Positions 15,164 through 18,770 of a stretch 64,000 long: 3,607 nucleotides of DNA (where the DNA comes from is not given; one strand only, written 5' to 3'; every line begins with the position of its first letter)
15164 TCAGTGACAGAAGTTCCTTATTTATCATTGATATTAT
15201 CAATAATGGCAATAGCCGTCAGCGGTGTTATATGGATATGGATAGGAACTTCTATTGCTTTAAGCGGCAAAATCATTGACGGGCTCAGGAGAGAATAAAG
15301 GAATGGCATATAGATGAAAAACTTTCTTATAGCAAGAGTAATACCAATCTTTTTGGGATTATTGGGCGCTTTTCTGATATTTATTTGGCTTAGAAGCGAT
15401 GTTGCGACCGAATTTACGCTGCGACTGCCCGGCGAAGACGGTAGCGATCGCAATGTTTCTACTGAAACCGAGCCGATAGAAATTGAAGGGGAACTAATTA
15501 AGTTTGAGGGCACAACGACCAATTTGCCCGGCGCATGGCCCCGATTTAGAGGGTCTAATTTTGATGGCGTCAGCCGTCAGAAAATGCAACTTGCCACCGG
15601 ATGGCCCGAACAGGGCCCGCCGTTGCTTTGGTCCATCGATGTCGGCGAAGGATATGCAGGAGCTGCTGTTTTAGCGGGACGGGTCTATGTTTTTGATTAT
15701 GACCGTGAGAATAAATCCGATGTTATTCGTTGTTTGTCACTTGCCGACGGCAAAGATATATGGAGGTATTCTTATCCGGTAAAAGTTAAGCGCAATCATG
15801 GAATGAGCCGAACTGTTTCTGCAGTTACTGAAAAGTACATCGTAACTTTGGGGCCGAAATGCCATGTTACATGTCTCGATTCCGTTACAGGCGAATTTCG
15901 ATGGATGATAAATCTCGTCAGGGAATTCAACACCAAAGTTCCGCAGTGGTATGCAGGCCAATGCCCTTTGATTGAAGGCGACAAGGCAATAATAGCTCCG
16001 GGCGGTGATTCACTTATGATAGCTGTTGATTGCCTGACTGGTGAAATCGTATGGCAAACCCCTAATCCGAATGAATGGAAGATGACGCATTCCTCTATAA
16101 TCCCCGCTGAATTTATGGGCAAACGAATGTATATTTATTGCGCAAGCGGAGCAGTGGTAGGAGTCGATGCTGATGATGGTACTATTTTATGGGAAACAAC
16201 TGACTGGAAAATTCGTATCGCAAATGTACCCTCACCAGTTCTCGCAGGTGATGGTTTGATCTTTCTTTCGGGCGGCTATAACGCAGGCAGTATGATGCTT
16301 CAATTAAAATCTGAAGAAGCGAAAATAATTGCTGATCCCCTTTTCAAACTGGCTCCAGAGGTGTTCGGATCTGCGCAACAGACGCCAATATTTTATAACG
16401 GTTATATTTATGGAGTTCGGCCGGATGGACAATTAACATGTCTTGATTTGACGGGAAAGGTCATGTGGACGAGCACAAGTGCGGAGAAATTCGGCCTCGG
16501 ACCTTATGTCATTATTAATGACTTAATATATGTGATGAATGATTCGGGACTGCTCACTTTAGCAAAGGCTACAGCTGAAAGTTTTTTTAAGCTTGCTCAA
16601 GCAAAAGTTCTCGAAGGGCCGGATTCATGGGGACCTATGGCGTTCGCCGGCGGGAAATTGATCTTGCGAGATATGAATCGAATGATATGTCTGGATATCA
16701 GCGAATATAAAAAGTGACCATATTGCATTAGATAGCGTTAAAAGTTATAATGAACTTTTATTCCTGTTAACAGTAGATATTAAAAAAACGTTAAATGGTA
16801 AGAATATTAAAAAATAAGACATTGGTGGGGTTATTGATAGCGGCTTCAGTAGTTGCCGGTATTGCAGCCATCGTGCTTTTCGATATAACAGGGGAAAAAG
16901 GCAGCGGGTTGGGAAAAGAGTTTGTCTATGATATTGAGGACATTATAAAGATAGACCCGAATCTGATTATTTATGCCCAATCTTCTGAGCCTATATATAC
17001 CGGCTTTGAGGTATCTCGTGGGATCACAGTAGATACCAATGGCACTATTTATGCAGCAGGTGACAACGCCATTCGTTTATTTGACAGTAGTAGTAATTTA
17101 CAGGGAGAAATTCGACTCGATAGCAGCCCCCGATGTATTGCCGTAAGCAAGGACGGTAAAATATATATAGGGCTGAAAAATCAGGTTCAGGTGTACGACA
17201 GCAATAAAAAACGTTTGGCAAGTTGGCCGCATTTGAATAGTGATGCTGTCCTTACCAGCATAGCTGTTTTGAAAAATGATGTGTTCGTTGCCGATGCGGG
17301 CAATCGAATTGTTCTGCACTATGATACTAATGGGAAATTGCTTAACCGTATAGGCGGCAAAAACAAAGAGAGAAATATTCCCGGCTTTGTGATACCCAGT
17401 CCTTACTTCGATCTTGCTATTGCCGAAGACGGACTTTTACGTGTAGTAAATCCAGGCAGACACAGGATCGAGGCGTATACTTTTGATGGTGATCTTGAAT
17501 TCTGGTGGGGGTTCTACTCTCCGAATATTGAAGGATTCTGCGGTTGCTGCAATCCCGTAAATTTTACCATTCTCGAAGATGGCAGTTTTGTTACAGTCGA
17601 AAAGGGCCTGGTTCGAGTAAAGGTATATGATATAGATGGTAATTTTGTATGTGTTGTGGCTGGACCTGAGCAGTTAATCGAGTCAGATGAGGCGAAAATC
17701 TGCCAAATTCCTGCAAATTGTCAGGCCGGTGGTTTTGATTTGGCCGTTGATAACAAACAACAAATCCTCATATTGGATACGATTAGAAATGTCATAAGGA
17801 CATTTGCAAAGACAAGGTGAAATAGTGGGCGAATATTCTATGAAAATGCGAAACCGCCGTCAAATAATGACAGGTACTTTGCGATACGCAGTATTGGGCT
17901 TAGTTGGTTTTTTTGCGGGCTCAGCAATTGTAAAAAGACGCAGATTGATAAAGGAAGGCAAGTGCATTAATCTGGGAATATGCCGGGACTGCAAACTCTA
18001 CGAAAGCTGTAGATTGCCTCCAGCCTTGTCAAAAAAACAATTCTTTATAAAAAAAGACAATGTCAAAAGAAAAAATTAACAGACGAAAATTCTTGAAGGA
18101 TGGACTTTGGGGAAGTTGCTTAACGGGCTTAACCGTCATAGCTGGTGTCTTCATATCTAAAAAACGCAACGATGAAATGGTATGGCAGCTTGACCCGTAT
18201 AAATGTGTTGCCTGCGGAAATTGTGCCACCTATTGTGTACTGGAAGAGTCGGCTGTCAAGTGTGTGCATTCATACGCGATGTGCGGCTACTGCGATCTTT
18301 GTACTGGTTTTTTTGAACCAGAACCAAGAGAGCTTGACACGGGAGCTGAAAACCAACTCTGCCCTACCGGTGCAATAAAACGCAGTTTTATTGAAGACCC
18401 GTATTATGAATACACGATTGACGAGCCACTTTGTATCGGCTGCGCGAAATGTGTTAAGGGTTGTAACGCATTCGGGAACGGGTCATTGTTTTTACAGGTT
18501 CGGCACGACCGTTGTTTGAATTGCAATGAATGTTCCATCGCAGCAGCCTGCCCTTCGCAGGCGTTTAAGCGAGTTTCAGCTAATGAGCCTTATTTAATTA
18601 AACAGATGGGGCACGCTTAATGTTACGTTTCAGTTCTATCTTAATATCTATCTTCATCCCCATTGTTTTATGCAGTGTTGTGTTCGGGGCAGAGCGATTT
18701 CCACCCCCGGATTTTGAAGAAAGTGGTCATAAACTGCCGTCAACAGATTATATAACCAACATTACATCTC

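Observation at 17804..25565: NapG/NapH-like quinol-ferredoxin membrane module coupled to a NuoEF-fusion and a GltD-like flavoprotein, with no terminal reductase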

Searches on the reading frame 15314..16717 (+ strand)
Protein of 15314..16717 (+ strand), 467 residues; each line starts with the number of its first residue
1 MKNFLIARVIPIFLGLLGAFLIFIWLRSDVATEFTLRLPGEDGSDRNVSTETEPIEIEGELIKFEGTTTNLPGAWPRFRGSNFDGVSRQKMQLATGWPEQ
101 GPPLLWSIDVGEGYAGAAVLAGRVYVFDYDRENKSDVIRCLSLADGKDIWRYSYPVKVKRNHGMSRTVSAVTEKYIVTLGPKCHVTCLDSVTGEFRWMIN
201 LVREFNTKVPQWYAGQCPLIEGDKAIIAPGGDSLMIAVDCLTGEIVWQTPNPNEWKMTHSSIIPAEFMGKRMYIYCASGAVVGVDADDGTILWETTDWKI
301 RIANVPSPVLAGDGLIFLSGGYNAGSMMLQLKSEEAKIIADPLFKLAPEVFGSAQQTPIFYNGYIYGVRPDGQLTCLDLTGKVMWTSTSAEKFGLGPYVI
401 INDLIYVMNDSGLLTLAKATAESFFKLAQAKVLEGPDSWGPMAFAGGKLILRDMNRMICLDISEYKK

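Call 7: search_protein_families(library=pfam, proteins=[window:15314-16717:+], max_evalue=0.001)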
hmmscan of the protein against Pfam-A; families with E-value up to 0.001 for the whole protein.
window:15314-16717:+ (467 aa): 3 families
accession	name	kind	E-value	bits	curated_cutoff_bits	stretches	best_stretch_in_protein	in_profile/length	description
PF13360.13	PQQ_2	-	8.1e-26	91.5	27.6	1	136-386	3-232/233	Outer membrane protein assembly factor BamB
PF13570.13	Beta-prop_ACSF4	-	2.6e-09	37.4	133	1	135-422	28-292/329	Beta-alanine-activating enzyme, beta-propeller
PF01011.28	PQQ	-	6.6e-07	28.8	26.7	0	149-245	30-136/595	Glucose/ethanol/alcohol dehydrogenase, beta-propeller domain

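Call 24: search_solved_structures(query=window:15314-16717:+, max_evalue=1)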
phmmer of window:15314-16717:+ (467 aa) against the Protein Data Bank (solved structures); distinct sequences matched with E-value up to 1: 29.
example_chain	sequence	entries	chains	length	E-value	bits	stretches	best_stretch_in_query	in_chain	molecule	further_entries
8orr_AAA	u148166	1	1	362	4.3e-08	35.4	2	354-412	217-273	Outer membrane protein assembly factor BamB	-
3q7m_A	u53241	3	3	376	6.7e-07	31.5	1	235-409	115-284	Lipoprotein yfgL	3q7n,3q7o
5d0o_B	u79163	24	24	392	6.9e-07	31.4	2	339-408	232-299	Outer membrane protein assembly factor BamB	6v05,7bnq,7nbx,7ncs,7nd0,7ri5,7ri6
5ayw_B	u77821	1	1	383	7.1e-07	31.4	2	275-386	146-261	Outer membrane protein assembly factor BamB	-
5ljo_B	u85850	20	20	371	7.2e-07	31.4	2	274-386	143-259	Outer membrane protein assembly factor BamB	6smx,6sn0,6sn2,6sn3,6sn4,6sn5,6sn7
3p1l_A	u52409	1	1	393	7.2e-07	31.4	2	339-386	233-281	Lipoprotein yfgL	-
3q54_A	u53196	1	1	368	7.4e-07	31.3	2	238-386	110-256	Outer membrane assembly lipoprotein YfgL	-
6lyq_B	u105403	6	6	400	7.5e-07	31.3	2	274-408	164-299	Outer membrane protein assembly factor BamB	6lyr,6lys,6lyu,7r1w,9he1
3prw_A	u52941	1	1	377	7.8e-07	31.3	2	274-409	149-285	Lipoprotein yfgL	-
8adg_B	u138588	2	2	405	7.9e-07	31.2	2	339-386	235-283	Outer membrane protein assembly factor BamB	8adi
8spr_B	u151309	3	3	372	7.9e-07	31.2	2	274-386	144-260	Outer membrane protein assembly factor BamB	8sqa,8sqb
28jl_B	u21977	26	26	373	8e-07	31.2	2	274-409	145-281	Outer membrane protein assembly factor BamB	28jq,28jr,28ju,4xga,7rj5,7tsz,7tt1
7nri_B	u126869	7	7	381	8.3e-07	31.2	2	274-409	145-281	Outer membrane protein assembly factor BamB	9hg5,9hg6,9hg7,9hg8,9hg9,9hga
2yh3_A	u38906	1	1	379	8.9e-07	31.1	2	275-408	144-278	LIPOPROTEIN YFGL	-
4pk1_A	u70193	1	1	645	6.3e-06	28.3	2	354-409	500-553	Chimera protein of Outer membrane protein assembly factors BamA and BamB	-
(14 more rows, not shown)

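Call 34: find_homologous_proteins(query=window:15314-16717:+, max_evalue=1e-20)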
Query window:15314-16717:+ (467 aa): 5697 proteins with E <= 1e-20 among 8000 candidates; the best 120 are listed.
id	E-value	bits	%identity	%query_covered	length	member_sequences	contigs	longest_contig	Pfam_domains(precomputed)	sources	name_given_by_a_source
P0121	0.0e+0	1087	100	100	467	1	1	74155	PF01011.29,PF13360.14,PF13570.14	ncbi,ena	-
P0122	8.7e-292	986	90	100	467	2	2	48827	PF01011.29,PF13360.14,PF13570.14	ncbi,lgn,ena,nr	ncbi:MAG: PQQ-like beta-propeller repeat protein [Phycisphaerae bacterium]|nr:PQQ-like beta-propelle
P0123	2.4e-285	965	87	100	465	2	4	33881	PF01011.29,PF13360.14,PF13570.14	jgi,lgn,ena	-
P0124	4.3e-283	957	86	100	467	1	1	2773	PF13360.14,PF13570.14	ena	-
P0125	4.7e-283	957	86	100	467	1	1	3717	PF01011.29,PF13360.14,PF13570.14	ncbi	-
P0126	1.8e-282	955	86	100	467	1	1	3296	PF13360.14,PF13570.14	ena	-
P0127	8.8e-280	946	85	100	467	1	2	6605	PF01011.29,PF13360.14,PF13570.14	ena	-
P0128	2.8e-276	935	86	97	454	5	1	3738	PF01011.29,PF13360.14,PF13570.14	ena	-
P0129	2.5e-273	925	83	100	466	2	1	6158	PF01011.29,PF13360.14,PF13570.14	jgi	-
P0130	7.0e-264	894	80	100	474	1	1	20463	PF01011.29,PF13360.14,PF13570.14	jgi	-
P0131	1.1e-262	890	80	100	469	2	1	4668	PF01011.29,PF13360.14,PF13570.14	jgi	-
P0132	2.6e-261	885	80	100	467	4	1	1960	PF01011.29,PF13360.14,PF13570.14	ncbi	-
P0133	8.2e-259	877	79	100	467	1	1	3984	PF01011.29,PF13360.14,PF13570.14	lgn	-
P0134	4.2e-256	868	79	99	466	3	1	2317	PF01011.29,PF13360.14,PF13570.14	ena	-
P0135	1.1e-253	860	77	100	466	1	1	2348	PF13360.14,PF13570.14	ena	-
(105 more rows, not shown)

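Call 37: list_cluster_members(proteins=[P0121])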
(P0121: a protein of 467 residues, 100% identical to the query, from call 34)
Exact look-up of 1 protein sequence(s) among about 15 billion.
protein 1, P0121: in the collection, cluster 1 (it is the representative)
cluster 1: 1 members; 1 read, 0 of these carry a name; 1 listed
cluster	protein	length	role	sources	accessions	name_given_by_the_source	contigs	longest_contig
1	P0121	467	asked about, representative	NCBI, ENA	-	-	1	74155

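Call 43: predict_structure(alignment_id=A1)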
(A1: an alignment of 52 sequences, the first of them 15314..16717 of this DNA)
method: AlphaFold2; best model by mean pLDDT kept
length: 467 residues; sequences in the alignment: 52
mean_pLDDT: 82.5   pTM: 0.81
mean pLDDT of the five models: 82.5, 79.6, 78.9, 76.6, 72.0
residues with pLDDT >= 90: 203; 70-90: 179; 50-70: 51; < 50: 34
segments of 3 or more residues with pLDDT < 50: 28-54, 161-163
pLDDT, mean of each block of 10 residues (from residue 1): 60 85 65 39 38 58 91 71 83 90 93 83 91 87 95 76 66 92 89 93 85 72 94 96 97 87 91 91 96 87 67 88 80 92 89 77 87 89 89 79 89 88 87 77 89 90 78
secondary structure, 60 per line:
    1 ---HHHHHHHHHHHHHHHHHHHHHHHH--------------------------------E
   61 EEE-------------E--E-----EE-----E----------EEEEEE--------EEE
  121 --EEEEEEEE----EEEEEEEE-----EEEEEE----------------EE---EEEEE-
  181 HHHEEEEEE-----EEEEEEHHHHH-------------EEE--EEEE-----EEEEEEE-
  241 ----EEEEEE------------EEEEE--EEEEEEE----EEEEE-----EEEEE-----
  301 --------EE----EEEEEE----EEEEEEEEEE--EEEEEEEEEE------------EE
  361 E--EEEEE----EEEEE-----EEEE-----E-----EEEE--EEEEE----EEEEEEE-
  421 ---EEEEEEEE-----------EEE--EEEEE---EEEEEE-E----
elements in order: H4-27 E60-63 E104-109 E118-120 E123-130 E135-142 E148-153 E175-179 E184-189 E195-200 H201-205 E219-221 E224-227 E233-239 E245-250 E263-267 E270-276 E281-285 E291-295 E315-320 E325-334 E337-346 E359-361 E364-368 E373-377 E383-386 E398-401 E404-408 E413-419 E424-431 E443-445 E448-452 E456-461

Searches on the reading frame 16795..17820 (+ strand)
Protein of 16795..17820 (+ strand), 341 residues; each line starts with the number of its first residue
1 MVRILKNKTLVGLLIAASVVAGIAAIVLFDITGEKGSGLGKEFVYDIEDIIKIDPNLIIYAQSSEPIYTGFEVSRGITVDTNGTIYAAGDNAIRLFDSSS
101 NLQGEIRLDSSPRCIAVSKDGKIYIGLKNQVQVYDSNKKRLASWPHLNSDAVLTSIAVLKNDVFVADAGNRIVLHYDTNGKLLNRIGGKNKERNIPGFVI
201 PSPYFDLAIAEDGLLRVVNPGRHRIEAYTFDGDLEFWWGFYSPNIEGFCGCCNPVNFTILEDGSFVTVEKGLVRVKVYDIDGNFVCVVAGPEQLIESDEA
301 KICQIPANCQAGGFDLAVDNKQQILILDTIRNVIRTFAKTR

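Call 4: search_protein_families(library=pfam, proteins=[window:16795-17820:+], max_evalue=0.01)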
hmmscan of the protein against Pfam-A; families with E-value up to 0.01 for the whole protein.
window:16795-17820:+ (341 aa): 4 families
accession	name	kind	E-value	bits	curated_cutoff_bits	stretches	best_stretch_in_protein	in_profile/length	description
PF01436.27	NHL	-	8.7e-06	26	20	0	111-125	3-17/28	NHL repeat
PF25210.1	Kelch_FKB95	-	0.0023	18.1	70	1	116-189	137-209/268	FKB95, Kelch-repeats domain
PF25021.1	TEN_NHL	-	0.0057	16.1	27.1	0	74-99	144-169/357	Teneurin NHL domain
PF25171.1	Beta-prop_WDR36-Utp21_1st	-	0.0086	16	80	0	113-219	31-136/266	WDR36/Utp21 first beta-propeller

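Call 5: search_protein_families(library=ncbifam, proteins=[window:16795-17820:+], max_evalue=0.01)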
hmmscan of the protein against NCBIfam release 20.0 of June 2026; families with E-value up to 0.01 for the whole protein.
window:16795-17820:+ (341 aa): 3 families
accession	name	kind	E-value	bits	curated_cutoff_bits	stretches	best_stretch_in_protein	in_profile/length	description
NF035926.1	scyF_NHL_VPEP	equivalog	7.3e-06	25.3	350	1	86-204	178-299/376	scytonemin biosynthesis PEP-CTERM protein ScyF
NF033206.1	ScyE_fam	subfamily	0.00042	19.9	80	0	152-182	141-171/333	ScyD/ScyE family protein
NF047780.1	LIC12708_fam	subfamily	0.0014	17.5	150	0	134-193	49-99/391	LIC_12708 family protein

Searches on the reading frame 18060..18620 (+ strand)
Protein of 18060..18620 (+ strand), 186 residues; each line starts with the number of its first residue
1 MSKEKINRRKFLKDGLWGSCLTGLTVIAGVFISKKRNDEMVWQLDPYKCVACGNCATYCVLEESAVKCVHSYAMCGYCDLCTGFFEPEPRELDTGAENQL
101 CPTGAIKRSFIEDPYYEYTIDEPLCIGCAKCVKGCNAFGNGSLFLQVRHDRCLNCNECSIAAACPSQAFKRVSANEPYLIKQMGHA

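Call 4: search_protein_families(library=pfam, proteins=[window:18060-18620:+], max_evalue=0.01)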
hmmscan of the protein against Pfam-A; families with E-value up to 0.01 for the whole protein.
window:18060-18620:+ (186 aa): 7 families
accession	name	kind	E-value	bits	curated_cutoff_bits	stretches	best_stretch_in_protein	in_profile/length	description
PF12838.12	Fer4_7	-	2.1e-08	34.9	27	2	35-59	24-48/52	4Fe-4S dicluster domain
PF12837.12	Fer4_6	-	5.5e-07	29.7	25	2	119-135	3-19/24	4Fe-4S binding domain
PF00037.32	Fer4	-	1.5e-05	25.1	21.1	1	44-59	3-18/24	4Fe-4S binding domain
PF13237.11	Fer4_10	-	0.00015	22.1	25.5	0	119-135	3-19/53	4Fe-4S dicluster domain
PF14697.11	Fer4_21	-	0.00037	21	35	1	120-166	3-53/59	4Fe-4S dicluster domain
PF12797.12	Fer4_2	-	0.00065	20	24.5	1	119-137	4-22/22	4Fe-4S binding domain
PF13187.11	Fer4_9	-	0.0091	16.4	27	0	39-59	25-47/52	4Fe-4S dicluster domain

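Call 5: search_protein_families(library=ncbifam, proteins=[window:18060-18620:+], max_evalue=0.01)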
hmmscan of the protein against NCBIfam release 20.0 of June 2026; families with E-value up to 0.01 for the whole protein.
window:18060-18620:+ (186 aa): 19 families
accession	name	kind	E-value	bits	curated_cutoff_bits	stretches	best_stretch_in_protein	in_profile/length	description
NF058577.1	FdxA_fam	equivalog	1.7e-05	24.9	65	1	95-136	13-49/52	4Fe-4S ferredoxin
TIGR01944.1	rnfB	subfamily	4.6e-05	23.1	68.7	1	119-174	109-165/190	RnfABCDGE type electron transport complex subunit B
NF003475.0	PRK05113.1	equivalog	6.1e-05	23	203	1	119-170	109-161/190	electron transport complex subunit RsxB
TIGR02912.1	sulfite_red_C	equivalog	6.4e-05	22.1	324.1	1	120-184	166-232/314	sulfite reductase subunit C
NF007382.0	PRK09898.1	equivalog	0.00018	21.1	213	1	99-172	133-201/208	ferredoxin-like protein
TIGR02936.1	fdxN_nitrog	equivalog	0.00057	20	80.55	1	114-136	12-34/91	ferredoxin III, nif-specific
TIGR02700.1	flavo_MJ0208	hypoth_equivalog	0.00061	19.1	251.35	0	117-171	142-196/234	dihydromethanopterin reductase (acceptor)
TIGR03287.1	methan_mark_16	hypoth_equivalog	0.00064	18.3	363.95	1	146-173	298-325/391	methanogenesis marker 16 metalloprotein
TIGR02951.1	DMSO_dmsB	equivalog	0.0014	18.7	214.1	0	99-136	74-108/161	DMSO/selenate family reductase complex B subunit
NF007658.0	PRK10330.1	equivalog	0.0016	18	260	0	98-136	67-100/181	electron transport protein HydN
NF043069.1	T4HPD_activ_SAM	equivalog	0.0016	17.9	425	0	119-173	47-101/299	trans-4-hydroxy-L-proline dehydratase activase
NF007012.0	PRK09476.1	equivalog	0.002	17.4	269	0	43-71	180-208/254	ferredoxin-type protein NapG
NF045874.1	Vhu_polyferre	exception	0.0022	16.8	600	0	95-136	298-342/381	F420-non-reducing hydrogenase associated-polyferredoxin VhuB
TIGR02494.1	PFLE_PFLC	subfamily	0.0033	16.7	174.35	1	119-173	44-101/293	glycyl-radical enzyme activating protein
TIGR02066.1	dsrB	equivalog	0.0038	16.3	341.5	1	99-138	191-229/341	dissimilatory-type sulfite reductase subunit beta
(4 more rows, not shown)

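Call 82: search_solved_structures(query=window:18060-18620:+, max_evalue=0.01)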
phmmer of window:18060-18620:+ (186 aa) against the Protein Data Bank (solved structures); distinct sequences matched with E-value up to 0.01: 4.
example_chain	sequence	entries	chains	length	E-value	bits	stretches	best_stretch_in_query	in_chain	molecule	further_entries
9mqx_E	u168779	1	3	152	4.6e-06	29.7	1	40-177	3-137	Fe-S-cluster-containing hydrogenase subunit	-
7vzg_B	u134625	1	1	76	0.0016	21.4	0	118-169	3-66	Photosystem P840 reaction center iron-sulfur protein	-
8a6t_A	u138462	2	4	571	0.0029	20.5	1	43-119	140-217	Electron bifurcating hydrogenase subunit HydA1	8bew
9g03_E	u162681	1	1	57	0.0048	19.8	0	41-61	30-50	Ferredoxin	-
